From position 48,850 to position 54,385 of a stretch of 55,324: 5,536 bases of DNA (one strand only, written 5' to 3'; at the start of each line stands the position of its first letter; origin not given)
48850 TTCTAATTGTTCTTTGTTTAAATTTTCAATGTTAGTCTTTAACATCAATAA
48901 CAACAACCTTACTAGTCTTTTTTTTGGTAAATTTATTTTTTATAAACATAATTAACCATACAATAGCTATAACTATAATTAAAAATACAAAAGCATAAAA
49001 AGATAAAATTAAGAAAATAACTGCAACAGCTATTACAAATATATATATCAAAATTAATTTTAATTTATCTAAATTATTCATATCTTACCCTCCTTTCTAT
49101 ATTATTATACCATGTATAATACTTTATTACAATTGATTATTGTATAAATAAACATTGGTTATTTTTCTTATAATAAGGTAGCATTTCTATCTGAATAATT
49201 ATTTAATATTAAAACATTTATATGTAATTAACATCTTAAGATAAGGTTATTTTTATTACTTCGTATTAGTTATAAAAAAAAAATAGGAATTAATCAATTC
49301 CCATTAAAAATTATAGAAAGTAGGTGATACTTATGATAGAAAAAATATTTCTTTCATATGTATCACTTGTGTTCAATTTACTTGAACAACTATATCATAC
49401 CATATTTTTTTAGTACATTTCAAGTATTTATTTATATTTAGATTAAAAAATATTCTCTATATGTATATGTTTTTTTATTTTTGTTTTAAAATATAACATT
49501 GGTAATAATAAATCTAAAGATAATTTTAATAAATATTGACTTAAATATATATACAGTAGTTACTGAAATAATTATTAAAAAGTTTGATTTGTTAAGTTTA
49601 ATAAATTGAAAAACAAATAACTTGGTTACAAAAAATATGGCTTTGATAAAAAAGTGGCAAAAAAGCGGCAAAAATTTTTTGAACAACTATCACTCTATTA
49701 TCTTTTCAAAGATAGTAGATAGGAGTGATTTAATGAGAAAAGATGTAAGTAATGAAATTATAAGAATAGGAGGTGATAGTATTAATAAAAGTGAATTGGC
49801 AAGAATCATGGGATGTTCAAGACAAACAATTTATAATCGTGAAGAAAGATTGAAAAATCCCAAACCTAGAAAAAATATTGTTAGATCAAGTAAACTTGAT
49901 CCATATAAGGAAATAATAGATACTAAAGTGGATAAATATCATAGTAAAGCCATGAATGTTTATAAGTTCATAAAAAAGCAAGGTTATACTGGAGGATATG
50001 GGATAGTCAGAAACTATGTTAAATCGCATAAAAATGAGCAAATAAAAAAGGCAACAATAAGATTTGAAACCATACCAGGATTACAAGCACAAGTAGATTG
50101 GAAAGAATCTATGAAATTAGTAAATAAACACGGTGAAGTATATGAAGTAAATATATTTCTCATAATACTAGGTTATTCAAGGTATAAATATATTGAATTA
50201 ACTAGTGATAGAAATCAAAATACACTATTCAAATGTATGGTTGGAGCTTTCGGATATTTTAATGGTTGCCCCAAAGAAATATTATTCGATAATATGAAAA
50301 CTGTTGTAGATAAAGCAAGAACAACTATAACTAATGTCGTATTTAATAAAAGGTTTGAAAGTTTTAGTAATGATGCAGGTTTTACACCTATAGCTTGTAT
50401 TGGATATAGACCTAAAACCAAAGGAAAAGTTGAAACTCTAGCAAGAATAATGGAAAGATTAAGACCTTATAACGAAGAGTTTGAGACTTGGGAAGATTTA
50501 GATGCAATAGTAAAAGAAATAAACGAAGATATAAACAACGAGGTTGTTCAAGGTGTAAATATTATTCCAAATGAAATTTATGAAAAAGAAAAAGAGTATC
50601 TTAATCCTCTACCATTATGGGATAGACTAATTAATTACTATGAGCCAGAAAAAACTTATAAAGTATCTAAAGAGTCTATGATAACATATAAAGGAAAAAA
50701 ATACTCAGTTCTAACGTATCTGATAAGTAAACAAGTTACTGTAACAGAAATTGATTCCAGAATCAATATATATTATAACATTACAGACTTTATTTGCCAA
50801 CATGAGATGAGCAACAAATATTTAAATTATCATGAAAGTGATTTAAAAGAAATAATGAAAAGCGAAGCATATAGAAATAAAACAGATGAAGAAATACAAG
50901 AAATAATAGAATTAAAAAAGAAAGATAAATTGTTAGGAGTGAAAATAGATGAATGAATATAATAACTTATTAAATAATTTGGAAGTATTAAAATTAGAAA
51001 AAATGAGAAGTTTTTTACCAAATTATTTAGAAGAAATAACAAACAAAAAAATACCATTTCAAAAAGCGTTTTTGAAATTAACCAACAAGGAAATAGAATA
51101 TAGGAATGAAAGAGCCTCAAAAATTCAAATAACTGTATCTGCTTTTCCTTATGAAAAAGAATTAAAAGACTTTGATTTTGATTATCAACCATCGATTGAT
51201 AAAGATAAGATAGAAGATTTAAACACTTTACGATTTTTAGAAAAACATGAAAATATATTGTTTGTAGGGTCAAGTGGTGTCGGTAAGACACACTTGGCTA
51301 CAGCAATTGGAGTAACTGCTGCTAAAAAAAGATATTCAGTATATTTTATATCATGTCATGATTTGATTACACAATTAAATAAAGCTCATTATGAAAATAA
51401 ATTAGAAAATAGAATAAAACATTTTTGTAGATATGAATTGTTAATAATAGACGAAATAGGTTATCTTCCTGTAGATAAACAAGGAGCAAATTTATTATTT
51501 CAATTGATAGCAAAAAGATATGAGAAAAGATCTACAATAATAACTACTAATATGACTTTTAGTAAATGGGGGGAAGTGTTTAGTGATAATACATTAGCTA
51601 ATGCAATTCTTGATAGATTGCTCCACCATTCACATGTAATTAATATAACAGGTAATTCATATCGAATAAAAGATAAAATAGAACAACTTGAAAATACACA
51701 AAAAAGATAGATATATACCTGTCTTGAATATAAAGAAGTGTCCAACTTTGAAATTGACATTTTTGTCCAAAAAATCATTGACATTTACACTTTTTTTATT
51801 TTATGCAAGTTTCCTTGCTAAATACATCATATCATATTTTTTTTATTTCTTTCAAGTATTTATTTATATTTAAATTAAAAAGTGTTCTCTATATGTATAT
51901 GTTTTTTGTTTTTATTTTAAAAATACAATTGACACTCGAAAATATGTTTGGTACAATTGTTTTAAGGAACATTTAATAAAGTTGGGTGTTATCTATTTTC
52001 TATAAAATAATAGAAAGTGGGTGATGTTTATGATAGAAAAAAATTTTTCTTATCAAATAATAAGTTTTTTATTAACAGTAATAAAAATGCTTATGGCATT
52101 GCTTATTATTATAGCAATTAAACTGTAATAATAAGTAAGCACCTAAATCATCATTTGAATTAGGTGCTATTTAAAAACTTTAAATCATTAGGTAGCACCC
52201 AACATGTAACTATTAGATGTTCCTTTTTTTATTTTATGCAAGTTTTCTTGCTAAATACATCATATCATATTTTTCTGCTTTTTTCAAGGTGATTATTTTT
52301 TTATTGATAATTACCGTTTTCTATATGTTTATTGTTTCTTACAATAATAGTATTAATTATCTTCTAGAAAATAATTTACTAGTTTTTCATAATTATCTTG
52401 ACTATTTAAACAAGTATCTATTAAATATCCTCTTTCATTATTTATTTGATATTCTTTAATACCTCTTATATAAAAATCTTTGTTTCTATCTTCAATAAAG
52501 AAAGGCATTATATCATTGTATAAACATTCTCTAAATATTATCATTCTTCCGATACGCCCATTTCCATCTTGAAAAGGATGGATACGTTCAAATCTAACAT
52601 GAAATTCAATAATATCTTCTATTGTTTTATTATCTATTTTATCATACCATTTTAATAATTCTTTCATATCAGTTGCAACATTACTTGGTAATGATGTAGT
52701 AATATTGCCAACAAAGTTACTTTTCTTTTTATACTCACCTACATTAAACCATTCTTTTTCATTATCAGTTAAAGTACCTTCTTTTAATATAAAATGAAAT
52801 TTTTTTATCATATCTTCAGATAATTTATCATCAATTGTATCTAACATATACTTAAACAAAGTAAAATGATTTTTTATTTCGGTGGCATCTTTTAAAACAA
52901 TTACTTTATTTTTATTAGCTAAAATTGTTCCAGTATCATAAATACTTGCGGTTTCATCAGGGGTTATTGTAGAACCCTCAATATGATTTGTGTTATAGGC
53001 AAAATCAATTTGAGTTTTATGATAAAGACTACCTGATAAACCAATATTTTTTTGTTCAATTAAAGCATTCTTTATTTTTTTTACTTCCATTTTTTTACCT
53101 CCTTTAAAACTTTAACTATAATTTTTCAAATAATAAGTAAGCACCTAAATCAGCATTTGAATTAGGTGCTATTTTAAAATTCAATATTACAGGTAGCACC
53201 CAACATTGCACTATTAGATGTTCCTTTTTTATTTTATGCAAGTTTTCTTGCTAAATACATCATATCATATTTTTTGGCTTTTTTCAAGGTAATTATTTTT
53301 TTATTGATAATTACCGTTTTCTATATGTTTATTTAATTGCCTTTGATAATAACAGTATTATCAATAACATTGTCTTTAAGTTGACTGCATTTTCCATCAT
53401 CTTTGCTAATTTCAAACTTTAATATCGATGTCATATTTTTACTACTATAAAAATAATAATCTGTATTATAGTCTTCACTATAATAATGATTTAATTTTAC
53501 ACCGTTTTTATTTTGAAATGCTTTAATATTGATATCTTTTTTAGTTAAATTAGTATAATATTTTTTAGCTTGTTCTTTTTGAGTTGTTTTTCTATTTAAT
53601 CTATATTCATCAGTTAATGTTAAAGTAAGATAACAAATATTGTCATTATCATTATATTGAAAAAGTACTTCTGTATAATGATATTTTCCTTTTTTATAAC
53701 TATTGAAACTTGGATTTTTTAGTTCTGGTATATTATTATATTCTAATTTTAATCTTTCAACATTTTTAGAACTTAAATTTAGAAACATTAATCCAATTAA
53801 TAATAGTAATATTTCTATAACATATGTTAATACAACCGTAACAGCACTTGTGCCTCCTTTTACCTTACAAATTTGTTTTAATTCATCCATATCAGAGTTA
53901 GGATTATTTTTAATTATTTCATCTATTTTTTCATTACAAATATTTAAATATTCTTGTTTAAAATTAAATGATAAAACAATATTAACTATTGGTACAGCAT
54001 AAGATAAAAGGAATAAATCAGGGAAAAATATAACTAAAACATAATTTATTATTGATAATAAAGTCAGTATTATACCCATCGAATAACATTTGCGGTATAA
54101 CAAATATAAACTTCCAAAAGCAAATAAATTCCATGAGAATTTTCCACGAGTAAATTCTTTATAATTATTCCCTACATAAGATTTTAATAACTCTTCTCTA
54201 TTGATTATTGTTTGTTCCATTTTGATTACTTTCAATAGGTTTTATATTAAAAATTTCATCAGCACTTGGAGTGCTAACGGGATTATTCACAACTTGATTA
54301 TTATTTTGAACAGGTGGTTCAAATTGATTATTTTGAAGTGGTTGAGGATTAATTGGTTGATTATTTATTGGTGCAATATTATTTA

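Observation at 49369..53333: Four copies of a promoter/leader module punctuate a 4-kb accessory patch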

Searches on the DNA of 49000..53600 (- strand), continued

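Call 55: search_with_rna_model(model_id=R1, sources=[L121, L122, L123, L124, L125, L126, L127, L128, L129, L130, L131, L132, L133, L134, L135, L136, L137, L138, L139, L140, L141, L142, L143, L144, L145, L146, L147, L148, L149, L150, L151, L152, L153, L154, L155], max_evalue=0.01)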
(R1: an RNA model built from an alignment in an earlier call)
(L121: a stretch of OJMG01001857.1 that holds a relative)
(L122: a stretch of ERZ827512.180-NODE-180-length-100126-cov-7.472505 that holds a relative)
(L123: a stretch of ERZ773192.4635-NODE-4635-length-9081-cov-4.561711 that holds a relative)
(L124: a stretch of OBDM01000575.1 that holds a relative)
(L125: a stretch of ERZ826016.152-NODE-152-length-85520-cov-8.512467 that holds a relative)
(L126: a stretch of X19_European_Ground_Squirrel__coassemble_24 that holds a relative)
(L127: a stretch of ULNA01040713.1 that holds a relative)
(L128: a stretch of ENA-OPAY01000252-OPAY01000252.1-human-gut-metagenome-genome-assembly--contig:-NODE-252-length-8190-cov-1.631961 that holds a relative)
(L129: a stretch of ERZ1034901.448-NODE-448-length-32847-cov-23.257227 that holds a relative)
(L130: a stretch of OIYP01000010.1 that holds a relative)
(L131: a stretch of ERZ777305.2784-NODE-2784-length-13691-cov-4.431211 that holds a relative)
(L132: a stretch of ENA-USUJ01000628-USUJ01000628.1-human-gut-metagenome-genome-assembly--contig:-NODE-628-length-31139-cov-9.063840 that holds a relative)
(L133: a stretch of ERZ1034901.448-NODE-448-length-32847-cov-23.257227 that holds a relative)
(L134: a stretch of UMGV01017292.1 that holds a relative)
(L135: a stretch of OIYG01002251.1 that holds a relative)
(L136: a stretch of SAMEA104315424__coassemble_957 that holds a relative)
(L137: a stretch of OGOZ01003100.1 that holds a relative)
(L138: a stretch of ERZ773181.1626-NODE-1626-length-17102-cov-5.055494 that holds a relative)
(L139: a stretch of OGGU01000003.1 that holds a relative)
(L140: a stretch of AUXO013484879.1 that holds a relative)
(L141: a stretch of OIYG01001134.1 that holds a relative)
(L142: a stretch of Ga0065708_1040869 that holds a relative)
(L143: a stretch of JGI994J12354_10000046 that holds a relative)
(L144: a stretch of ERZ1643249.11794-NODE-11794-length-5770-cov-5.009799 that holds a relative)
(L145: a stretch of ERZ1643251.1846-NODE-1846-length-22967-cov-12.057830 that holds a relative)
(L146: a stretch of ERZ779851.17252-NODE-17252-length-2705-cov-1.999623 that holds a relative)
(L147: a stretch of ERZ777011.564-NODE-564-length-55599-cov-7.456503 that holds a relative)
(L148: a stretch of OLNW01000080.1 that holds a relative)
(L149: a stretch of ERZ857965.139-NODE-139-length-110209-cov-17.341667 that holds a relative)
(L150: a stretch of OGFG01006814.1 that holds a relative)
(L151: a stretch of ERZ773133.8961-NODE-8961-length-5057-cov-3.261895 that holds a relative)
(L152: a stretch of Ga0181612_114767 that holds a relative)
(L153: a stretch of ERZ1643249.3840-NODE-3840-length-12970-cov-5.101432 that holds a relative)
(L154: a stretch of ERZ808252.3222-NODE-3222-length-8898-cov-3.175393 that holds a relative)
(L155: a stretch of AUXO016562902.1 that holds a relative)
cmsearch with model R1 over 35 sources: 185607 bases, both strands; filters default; matches with E-value up to 0.01: 0.
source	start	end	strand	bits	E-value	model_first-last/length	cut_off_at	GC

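Call 60: search_rna_families(sources=[L014, L051, L062, L092], threshold=evalue, max_evalue=0.1)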
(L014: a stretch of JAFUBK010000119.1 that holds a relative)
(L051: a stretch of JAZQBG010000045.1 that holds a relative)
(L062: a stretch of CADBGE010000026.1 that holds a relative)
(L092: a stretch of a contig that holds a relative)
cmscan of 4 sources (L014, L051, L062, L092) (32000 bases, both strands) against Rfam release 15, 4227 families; matches with E-value up to 0.1: 2.
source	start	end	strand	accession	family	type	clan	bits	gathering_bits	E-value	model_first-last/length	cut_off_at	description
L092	6767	6837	-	RF00005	tRNA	Gene; tRNA;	CL00001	60.2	29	7.7e-11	1-71/71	no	tRNA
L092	213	337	-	RF00114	S15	Cis-reg; leader;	CL00121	43.8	39.5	4.2e-07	1-117/117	no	Ribosomal S15 leader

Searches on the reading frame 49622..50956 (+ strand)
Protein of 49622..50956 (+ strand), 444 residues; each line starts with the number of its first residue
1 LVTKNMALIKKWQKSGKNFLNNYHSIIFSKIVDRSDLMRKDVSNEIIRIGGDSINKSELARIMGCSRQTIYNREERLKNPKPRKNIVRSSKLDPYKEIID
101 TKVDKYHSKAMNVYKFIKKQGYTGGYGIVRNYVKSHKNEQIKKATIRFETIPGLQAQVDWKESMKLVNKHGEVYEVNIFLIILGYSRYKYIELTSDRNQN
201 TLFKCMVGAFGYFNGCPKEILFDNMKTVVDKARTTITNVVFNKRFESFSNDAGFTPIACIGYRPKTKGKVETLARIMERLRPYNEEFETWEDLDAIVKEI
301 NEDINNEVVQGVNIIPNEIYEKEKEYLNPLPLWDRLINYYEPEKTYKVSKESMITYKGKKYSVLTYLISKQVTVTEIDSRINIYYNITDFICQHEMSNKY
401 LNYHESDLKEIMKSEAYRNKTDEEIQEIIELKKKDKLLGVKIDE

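Call 71: search_protein_families(library=pfam, proteins=[window:49622-50956:+], max_evalue=0.001)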
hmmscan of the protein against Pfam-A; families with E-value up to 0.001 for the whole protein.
window:49622-50956:+ (444 aa): 2 families
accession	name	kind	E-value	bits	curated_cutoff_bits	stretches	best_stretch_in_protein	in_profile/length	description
PF00665.32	rve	-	1e-10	42.2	32.6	1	151-264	3-102/102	Integrase core domain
PF22483.2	Mu-transpos_C_2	-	3.6e-08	33.4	27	1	344-397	12-64/73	Mu transposase, C-terminal domain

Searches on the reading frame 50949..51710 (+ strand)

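Call 71: search_protein_families(library=pfam, proteins=[window:50949-51710:+], max_evalue=0.001)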
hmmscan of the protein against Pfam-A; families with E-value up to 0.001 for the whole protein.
window:50949-51710:+ (253 aa): 10 families
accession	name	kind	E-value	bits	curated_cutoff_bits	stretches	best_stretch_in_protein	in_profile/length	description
PF01695.23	IstB_IS21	-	3.1e-81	272.8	24.1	1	11-245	3-237/238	IstB-like ATP binding protein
PF00308.24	Bac_DnaA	-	3e-10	41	23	1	101-200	35-136/162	Bacterial DnaA ATPAse domain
PF00004.35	AAA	-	5.4e-06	27.3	21.2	1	103-201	1-109/131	ATPase family associated with various cellular activities (AAA)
PF20720.3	nSTAND3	-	3.1e-05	24.2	27.2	1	94-149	11-63/155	Novel STAND NTPase 3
PF12775.13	AAA_7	-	4.7e-05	23.4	25.8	1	96-157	29-91/181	P-loop containing dynein motor region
PF00158.32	Sigma54_activat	-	8.2e-05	22.8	20.2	0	96-145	18-67/168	Sigma-54 interaction domain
PF02562.22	PhoH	-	0.00048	20.1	27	1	92-139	11-58/205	PhoH-like protein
PF02374.21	ArsA_ATPase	-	0.00054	19.7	24.3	0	102-136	3-37/305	Anion-transporting ATPase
PF13173.12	AAA_14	-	0.0008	19.9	27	0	101-174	3-75/129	AAA domain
PF05729.18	NACHT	-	0.001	19.4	26.7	0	103-141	3-47/167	NACHT domain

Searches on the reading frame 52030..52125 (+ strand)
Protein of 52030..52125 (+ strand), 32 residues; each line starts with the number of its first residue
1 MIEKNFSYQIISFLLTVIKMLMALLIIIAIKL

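Call 22: search_protein_families(library=pfam, proteins=[window:52030-52125:+], max_evalue=10)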
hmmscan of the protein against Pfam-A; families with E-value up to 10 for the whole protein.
seq(32 aa): 0 families

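Call 23: search_protein_families(library=ncbifam, proteins=[window:52030-52125:+], max_evalue=10)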
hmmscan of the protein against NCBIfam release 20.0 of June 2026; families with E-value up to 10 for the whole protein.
seq(32 aa): 0 families

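Call 64: list_cluster_members(proteins=[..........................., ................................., window:52030-52125:+, window:52021-52125:+, window:52024-52125:+, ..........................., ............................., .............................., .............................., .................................])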
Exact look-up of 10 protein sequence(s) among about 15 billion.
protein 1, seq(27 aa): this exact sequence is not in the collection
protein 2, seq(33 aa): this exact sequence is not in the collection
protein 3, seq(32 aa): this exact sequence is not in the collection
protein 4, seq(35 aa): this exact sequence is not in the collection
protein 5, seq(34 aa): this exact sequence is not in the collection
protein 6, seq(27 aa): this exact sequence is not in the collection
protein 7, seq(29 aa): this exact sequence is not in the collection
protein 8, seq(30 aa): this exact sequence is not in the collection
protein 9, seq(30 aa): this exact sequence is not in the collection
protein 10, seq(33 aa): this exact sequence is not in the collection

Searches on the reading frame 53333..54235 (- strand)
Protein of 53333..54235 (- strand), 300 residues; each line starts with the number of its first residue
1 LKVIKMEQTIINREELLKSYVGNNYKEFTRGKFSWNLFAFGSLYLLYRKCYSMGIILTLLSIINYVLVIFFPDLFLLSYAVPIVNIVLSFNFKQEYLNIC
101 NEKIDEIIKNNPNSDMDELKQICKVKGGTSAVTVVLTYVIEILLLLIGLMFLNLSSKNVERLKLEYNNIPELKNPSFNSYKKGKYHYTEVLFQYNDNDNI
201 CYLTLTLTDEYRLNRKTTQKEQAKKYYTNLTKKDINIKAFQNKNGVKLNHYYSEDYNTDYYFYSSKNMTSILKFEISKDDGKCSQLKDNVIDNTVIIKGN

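Call 48: find_encoding_contigs(protein=window:53333-54235:-, flank=10000, max_places=6)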
Protein window:53333-54235:- (300 aa): no gene with exactly this product is on record in the collection.

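Call 50: find_encoding_contigs(protein=window:53333-54220:-, flank=10000, max_places=6)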
Protein window:53333-54220:- (295 aa): 2 contigs read that carry it; 1 place shown.
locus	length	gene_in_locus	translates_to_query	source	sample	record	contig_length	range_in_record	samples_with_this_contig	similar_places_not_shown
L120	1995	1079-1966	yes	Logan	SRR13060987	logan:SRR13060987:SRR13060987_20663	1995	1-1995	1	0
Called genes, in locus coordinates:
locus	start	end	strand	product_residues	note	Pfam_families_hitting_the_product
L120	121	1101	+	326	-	-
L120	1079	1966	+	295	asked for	-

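Call 71: search_protein_families(library=pfam, proteins=[window:53333-54220:-], max_evalue=0.001)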
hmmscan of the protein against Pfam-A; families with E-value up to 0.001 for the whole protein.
window:53333-54220:- (295 aa): 0 families
